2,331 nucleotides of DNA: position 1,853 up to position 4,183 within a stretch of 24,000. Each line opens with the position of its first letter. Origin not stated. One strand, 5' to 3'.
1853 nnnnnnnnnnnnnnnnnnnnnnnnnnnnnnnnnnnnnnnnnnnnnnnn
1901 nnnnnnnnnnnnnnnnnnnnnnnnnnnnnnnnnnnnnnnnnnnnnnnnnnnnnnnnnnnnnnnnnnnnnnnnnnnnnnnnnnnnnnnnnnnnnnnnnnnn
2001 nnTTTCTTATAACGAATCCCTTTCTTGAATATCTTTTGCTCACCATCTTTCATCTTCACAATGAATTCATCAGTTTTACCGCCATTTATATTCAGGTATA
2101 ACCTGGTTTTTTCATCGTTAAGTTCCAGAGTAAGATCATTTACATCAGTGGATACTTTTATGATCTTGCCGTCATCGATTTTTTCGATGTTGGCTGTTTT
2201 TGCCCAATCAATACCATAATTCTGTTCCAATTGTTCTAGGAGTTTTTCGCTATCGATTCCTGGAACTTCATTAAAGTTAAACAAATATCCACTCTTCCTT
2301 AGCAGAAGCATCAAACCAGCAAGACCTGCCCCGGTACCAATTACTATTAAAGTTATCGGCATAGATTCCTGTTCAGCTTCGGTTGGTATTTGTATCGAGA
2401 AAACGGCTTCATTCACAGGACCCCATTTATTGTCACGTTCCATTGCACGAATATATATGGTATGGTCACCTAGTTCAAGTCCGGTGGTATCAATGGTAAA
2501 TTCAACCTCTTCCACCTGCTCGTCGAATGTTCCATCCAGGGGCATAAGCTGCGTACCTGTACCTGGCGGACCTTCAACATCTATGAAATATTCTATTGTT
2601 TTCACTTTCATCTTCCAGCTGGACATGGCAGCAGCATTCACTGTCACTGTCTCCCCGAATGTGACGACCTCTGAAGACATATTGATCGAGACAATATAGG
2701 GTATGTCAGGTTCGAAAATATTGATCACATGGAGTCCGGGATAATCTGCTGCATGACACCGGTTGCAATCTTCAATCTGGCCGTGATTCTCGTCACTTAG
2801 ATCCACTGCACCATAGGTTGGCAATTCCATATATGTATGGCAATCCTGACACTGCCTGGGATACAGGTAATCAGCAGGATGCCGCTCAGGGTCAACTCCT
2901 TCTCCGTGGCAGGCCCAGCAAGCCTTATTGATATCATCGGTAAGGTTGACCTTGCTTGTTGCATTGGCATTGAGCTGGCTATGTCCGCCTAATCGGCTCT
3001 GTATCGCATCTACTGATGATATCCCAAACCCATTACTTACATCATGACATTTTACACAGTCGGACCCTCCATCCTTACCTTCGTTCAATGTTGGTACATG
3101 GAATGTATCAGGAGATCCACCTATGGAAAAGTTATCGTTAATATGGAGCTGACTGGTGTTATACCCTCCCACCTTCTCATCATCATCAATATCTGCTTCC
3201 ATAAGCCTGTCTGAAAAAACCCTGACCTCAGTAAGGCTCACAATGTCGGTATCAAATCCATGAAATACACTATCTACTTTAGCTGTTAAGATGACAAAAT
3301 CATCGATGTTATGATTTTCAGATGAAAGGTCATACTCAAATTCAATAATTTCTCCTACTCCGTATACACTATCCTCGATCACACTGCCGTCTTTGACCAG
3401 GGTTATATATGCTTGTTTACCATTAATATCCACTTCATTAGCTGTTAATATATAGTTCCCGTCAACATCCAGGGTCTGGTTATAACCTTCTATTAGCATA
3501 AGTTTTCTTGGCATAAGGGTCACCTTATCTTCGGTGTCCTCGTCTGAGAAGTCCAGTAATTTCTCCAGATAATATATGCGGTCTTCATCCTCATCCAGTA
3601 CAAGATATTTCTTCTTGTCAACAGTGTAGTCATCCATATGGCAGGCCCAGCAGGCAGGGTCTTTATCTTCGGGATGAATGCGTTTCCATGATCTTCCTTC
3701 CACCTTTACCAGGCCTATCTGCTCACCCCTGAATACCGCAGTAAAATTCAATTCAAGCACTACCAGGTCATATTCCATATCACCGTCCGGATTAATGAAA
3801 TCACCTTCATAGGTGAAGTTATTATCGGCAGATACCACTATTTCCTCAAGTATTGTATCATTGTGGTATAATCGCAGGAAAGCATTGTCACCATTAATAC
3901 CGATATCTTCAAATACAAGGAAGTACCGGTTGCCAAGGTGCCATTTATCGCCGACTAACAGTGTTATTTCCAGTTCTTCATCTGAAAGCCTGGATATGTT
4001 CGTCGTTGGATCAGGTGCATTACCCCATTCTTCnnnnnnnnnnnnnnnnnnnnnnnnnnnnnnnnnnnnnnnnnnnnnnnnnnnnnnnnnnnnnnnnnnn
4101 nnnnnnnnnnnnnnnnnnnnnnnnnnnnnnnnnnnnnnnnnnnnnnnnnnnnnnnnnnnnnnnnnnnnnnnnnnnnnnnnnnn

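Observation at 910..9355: Two-gene multihaem cytochrome module: candidate S-layer-spanning extracellular electron-transfer conduit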

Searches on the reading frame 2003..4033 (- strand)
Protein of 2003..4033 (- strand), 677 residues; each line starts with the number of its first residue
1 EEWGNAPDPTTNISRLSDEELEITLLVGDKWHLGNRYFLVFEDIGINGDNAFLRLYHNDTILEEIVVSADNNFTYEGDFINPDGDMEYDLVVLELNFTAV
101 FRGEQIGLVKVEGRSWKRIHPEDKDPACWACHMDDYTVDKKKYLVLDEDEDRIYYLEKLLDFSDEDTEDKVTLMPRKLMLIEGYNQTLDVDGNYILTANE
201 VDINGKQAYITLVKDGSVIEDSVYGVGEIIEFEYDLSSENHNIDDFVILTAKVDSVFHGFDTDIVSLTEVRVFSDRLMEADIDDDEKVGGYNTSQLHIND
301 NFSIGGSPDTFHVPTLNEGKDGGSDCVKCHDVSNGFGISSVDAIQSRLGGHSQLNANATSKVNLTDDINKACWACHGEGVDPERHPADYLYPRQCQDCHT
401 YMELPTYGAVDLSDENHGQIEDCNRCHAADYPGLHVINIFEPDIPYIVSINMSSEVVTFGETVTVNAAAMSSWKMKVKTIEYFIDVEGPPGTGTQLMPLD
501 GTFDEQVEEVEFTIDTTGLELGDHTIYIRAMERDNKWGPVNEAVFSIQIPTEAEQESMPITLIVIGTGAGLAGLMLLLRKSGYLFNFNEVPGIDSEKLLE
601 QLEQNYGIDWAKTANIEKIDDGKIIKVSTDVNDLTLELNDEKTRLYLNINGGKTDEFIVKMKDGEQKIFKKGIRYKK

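Call 57: predict_structure(alignment_id=A1)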
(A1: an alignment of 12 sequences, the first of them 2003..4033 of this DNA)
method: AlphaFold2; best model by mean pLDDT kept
length: 677 residues; sequences in the alignment: 12
mean_pLDDT: 57.5   pTM: 0.34
mean pLDDT of the five models: 57.5, 56.0, 54.8, 53.4, 50.1
residues with pLDDT >= 90: 32; 70-90: 257; 50-70: 82; < 50: 306
segments of 3 or more residues with pLDDT < 50: 1-20, 79-89, 115-175, 185-191, 238-242, 275-441, 502-505, 551-559, 573-581, 672-677
pLDDT, mean of each block of 10 residues (from residue 1): 27 33 79 70 84 79 79 63 42 71 73 49 30 26 28 28 33 53 53 69 81 77 86 58 55 84 79 48 30 28 24 25 34 34 35 34 32 30 31 28 25 33 36 32 70 87 87 68 86 78 62 87 90 74 85 37 50 43 76 86 83 89 88 88 83 74 75 36
secondary structure, 60 per line:
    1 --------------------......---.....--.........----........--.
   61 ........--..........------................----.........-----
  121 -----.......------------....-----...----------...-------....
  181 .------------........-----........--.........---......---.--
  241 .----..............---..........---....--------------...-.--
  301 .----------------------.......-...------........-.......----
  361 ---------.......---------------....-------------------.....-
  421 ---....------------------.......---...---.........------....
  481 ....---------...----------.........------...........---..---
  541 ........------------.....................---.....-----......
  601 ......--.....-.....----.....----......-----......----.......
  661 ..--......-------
elements in order (helices of 4 or more, strands of 3 or more residues): E21-26 E30-34 E37-45 E50-57 E60-68 E71-80 E87-102 E107-115 H126-132 E145-148 E154-156 E177-181 E194-201 E207-214 E217-225 E229-234 E246-259 E263-272 H276-279 H324-330 H341-348 H350-356 H370-376 H392-395 H415-419 H424-427 E446-452 E456-458 E462-470 E477-484 E494-496 E507-515 E522-532 E541-548 H561-581 H595-606 H609-613 E615-619 E624-628 E633-638 E644-649 E654-662 E665-670

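Call 61: fold_search(model_id=the predicted structure, library=pdb)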
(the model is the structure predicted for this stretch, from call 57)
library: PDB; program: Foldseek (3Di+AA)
matches with E <= 10: 1851; with E <= 0.001: 16
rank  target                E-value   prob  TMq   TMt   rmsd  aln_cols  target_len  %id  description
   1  3u2g                  4.4e-06  1.00  0.13  0.32   2.1       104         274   21  Crystal structure of the C-terminal DUF1608 domain of the Methanosarcina acetivorans S-layer (MA0829) protein (released 2012-07-04)
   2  7pks_g                3.0e-04  1.00  0.11  0.09   9.5       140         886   10  Structural basis of Integrator-mediated transcription regulation (released 2021-12-08)
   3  3u2h                  3.3e-04  1.00  0.11  0.28   5.6       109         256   18  Crystal structure of the C-terminal DUF1608 domain of the Methanosarcina acetivorans S-layer (MA0829) protein (released 2012-07-04)
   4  5cl2_B                3.5e-04  1.00  0.11  0.29  20.8       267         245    7  Crystal structure of Spo0M, sporulation control protein, from Bacillus subtilis. (released 2015-12-16)
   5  1ogp_A                4.3e-04  1.00  0.12  0.19   4.7       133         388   10  The crystal structure of plant sulfite oxidase provides insight into sulfite oxidation in plants and animals (released 2003-10-09)
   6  4ofk_B                5.3e-04  1.00  0.13  0.68   4.1       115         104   11  Crystal Structure of SYG-2 D4 (released 2014-02-19)
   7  9gpa                  5.3e-04  1.00  0.11  0.13   9.1       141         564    8  ManDH5- a beta-D-Mannanase of GH5 family from Dictyoglomus thermophilium (released 2025-09-17)
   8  6fhj                  6.3e-04  1.00  0.13  0.09   8.8       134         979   14  Structural dynamics and catalytic properties of a multi-modular xanthanase, native. (released 2018-08-29)
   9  1doa_B                6.6e-04  1.00  0.12  0.32  17.8       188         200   14  Structure of the rho family gtp-binding protein cdc42 in complex with the multifunctional regulator rhogdi (released 2000-02-09)
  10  9gpg_A                7.3e-04  1.00  0.11  0.13   8.4       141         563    8  Complex of ManDH5 native enzyme with Mannobiose after co crystallization with Mannopentaose at 1.7 angstroms resolutio (released 2025-09-17)
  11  5eq2_A                7.3e-04  1.00  0.12  0.35  19.7       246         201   12  Crystal Structure of the SrpA Adhesin from Streptococcus sanguinis (released 2016-01-27)
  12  6c26_B                7.7e-04  1.00  0.13  0.21  13.5       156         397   13  The Cryo-EM structure of a eukaryotic oligosaccharyl transferase complex (released 2018-01-31)
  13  5vhv_A                8.6e-04  1.00  0.12  0.22   5.6       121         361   12  Pseudomonas fluorescens alkylpurine DNA glycosylase AlkC bound to DNA containing an oxocarbenium-intermediate analog (released 2017-10-25)
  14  1hh4_E                8.6e-04  1.00  0.12  0.36  11.1       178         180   13  Rac1-RhoGDI complex involved in NADPH oxidase activation (released 2001-08-28)
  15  9gmj                  9.1e-04  1.00  0.11  0.13   8.8       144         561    9  The crystal structure of ManDH5 Selenomethionine derivative at 1.6 Angstroms resolution - a beta-D-Mannanase of GH5 fami (released 2025-09-10)
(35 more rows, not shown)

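Call 64: search_solved_structures(query=A1, max_evalue=1)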
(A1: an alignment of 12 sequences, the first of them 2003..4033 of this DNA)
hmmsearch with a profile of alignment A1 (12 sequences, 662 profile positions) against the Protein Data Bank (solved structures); distinct sequences matched with E-value up to 1: 1.
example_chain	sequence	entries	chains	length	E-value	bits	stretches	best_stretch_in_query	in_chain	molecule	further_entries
3u2g_A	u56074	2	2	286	9.1e-10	40.9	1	8-113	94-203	S-layer protein MA0829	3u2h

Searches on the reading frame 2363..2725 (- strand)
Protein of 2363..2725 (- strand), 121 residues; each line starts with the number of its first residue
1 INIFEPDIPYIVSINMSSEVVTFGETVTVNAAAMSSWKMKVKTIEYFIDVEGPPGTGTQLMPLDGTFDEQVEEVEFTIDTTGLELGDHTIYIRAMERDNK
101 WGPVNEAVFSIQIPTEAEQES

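Call 66: search_protein_families(library=pfam, proteins=[window:2363-2725:-], max_evalue=10)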
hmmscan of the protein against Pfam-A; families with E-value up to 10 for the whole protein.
window:2363-2725:- (121 aa): 4 families
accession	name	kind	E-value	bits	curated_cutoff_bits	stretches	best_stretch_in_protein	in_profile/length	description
PF17957.7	Big_7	-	0.00041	21.4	24.1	1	18-91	11-69/70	Bacterial Ig domain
PF07495.19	Y_Y_Y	-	0.017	15.4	26.6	1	77-113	29-64/65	Y_Y_Y domain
PF24421.1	Ig_J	-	0.062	13.8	29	1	69-114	61-104/104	Tip attachment protein J, Ig-like domain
PF02531.21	PsaD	-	0.094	12.7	22.4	1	38-87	72-121/136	PsaD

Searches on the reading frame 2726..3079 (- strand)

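Call 66: search_protein_families(library=pfam, proteins=[window:2726-3079:-], max_evalue=10)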
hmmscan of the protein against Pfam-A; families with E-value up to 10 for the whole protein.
window:2726-3079:- (118 aa): 11 families
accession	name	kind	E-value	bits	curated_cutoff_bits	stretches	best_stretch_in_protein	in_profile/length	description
PF14522.11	Cytochrome_C7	-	4.9e-07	29.9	24.8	2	74-112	13-51/67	Cytochrome c7 and related cytochrome c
PF02085.21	Cytochrom_CIII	-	8.4e-05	23.3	22.9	2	7-81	32-101/101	Class III cytochrome C family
PF22113.1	Mtrc-MtrF_II-IV_dom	-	0.0013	18.8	30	3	51-83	6-37/176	Outer membrane cytochrome MtrC/MtrF-like, domains II/IV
PF14537.11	Cytochrom_c3_2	-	0.0057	17.5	25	2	51-110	6-65/79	Cytochrome c3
PF09699.15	Paired_CXXCH_1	-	0.02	15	20.6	2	41-60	19-38/41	Doubled CXXCH motif (Paired_CXXCH_1)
PF15777.11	Anti-TRAP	-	0.033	14.6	32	1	47-83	6-39/59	Tryptophan RNA-binding attenuator protein inhibitory protein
PF13442.11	Cytochrome_CBB3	-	0.044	14.6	27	1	71-82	8-19/68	Cytochrome C oxidase, cbb3-type, subunit III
PF13435.11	Cytochrome_C554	-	0.069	14.5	20.8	1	8-82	2-84/84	Cytochrome c554 and c-prime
PF00684.25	DnaJ_CXXCXGXG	-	0.088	13.5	32.7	1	50-82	15-49/65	DnaJ central domain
PF07627.16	PSCyt3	-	0.28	12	27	0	6-20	69-83/98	Protein of unknown function (DUF1588)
PF24317.1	PSI_Plexin-B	-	0.92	9.8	27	1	103-112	7-16/33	Plexin-B, PSI domain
